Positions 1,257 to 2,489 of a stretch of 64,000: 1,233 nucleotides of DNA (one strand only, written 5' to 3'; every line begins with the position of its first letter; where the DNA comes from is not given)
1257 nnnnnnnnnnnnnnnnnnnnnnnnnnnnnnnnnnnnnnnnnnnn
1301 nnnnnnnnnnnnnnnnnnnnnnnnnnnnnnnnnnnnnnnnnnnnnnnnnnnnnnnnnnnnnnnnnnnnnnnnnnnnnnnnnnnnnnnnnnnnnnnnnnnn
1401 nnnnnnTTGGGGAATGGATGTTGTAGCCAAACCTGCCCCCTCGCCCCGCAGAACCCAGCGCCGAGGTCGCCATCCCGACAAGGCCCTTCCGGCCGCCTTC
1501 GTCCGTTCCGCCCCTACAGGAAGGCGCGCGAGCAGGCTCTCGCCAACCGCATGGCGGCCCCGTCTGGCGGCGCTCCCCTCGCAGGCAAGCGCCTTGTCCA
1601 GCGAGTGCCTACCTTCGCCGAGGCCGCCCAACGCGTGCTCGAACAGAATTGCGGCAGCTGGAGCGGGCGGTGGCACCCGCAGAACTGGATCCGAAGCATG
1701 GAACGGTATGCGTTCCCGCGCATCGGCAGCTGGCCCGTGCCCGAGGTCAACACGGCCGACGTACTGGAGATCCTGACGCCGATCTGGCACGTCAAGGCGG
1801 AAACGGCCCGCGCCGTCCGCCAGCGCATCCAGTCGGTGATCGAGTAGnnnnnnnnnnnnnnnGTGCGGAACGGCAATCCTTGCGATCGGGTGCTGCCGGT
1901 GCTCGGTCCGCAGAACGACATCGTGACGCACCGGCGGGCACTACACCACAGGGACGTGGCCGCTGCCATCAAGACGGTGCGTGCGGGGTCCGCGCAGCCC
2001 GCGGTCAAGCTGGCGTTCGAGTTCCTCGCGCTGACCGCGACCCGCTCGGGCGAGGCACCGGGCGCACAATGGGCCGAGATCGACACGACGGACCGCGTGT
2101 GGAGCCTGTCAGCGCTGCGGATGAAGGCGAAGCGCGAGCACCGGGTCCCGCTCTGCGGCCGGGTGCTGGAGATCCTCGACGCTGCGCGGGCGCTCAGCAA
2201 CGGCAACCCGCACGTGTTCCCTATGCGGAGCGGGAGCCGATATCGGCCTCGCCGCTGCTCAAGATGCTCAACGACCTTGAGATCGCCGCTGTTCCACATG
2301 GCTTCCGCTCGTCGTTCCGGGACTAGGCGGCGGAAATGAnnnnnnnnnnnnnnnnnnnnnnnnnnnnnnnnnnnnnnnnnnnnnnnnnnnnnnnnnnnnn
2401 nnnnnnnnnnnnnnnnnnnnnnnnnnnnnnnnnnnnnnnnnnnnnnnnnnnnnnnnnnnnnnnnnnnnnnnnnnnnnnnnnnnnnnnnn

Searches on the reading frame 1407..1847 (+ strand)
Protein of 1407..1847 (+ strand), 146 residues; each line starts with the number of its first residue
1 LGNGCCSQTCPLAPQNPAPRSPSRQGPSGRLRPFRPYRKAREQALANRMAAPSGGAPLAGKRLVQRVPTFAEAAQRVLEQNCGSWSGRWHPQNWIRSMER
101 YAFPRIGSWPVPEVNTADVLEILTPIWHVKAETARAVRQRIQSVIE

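Call 32: search_protein_families(library=pfam, proteins=[window:1407-1847:+], max_evalue=0.1)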
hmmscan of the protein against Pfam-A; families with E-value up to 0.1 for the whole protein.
window:1407-1847:+ (146 aa): 1 family
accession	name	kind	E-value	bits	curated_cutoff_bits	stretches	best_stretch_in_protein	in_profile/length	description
PF22022.2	Phage_int_M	-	3.7e-18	66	27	1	70-145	1-76/96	Phage integrase central domain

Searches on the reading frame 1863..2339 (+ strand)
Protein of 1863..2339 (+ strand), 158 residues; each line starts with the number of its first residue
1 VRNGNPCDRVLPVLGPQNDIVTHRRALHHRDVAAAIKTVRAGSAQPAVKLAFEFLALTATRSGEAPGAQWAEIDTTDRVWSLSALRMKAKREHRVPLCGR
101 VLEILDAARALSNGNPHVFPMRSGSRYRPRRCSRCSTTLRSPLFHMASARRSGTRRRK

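Call 32: search_protein_families(library=pfam, proteins=[window:1863-2339:+], max_evalue=0.1)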
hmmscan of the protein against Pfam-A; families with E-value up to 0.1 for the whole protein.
window:1863-2339:+ (158 aa): 1 family
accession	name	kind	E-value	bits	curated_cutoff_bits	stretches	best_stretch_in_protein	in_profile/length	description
PF00589.27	Phage_integrase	-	7.1e-08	32.8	27.1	1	27-127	3-105/172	Phage integrase family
